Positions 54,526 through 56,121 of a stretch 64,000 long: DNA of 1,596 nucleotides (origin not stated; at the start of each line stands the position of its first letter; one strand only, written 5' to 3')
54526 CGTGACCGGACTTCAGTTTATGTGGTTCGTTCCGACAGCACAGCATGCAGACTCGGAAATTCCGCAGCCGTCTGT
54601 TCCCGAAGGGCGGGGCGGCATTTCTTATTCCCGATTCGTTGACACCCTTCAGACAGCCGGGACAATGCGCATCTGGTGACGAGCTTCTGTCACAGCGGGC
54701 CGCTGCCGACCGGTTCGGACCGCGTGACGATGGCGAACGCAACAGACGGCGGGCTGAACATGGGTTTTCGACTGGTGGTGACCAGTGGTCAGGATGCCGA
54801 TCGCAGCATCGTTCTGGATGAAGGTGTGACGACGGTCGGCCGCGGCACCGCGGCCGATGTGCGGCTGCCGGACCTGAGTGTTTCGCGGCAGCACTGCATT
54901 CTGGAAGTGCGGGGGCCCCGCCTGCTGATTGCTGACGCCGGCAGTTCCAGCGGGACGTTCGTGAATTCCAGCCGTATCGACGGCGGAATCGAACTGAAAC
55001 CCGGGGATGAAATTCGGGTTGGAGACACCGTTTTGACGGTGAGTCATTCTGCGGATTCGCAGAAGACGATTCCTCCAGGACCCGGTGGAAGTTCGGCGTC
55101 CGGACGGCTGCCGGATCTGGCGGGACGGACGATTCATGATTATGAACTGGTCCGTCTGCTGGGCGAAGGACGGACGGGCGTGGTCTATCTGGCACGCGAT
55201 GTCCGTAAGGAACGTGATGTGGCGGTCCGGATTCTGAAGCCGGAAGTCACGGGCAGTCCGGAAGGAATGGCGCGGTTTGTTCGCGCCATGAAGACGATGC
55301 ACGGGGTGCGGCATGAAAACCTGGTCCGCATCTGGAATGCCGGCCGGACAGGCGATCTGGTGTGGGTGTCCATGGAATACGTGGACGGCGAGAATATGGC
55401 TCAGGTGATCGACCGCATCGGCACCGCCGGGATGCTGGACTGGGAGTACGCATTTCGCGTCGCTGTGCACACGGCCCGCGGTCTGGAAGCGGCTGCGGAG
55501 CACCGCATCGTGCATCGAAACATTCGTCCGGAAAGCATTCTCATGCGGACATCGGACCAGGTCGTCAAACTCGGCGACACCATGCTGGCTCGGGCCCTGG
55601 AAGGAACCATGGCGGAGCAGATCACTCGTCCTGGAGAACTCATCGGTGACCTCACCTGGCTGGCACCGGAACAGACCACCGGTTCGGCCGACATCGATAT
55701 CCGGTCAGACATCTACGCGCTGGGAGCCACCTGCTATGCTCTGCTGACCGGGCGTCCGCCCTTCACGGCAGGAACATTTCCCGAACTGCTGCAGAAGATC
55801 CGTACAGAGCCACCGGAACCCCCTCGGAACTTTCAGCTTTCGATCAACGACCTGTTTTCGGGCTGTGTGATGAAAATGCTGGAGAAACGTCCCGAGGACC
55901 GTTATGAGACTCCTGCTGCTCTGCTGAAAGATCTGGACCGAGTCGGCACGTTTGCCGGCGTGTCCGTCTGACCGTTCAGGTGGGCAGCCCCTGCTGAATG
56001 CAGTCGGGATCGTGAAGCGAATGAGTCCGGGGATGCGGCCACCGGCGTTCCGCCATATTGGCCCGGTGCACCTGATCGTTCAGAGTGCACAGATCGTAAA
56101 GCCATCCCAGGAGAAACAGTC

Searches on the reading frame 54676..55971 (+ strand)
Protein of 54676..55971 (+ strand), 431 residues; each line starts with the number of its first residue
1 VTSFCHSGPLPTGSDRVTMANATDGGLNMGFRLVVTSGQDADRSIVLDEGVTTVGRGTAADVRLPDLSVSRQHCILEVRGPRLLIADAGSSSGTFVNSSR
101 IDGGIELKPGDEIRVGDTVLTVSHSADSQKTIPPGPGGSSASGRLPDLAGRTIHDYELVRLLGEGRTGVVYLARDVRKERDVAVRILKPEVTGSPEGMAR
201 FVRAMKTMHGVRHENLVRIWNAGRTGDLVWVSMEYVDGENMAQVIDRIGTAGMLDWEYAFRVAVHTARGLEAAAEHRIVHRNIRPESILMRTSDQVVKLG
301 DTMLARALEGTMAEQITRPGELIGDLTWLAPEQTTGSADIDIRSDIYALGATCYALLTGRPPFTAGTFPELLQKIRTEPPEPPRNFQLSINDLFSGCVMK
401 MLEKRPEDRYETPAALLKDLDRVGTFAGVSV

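Call 86: search_protein_families(library=pfam, max_evalue=0.001, proteins=[window:54676-55971:+])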
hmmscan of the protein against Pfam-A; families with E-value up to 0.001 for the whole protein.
window:54676-55971:+ (431 aa): 4 families
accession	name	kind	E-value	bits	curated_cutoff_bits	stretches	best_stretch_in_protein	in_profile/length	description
PF00069.31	Pkinase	-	1.3e-34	120.2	31.7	1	156-412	1-254/263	Protein kinase domain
PF07714.23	PK_Tyr_Ser-Thr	-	4.8e-29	101.9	23.1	1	158-407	3-250/258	Protein tyrosine and serine/threonine kinase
PF00498.31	FHA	-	8.1e-18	65.1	20.7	1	52-116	1-67/67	FHA domain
PF16697.10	Yop-YscD_cpl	-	4.7e-16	59.3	33.2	1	35-124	2-92/94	Inner membrane component of T3SS, cytoplasmic domain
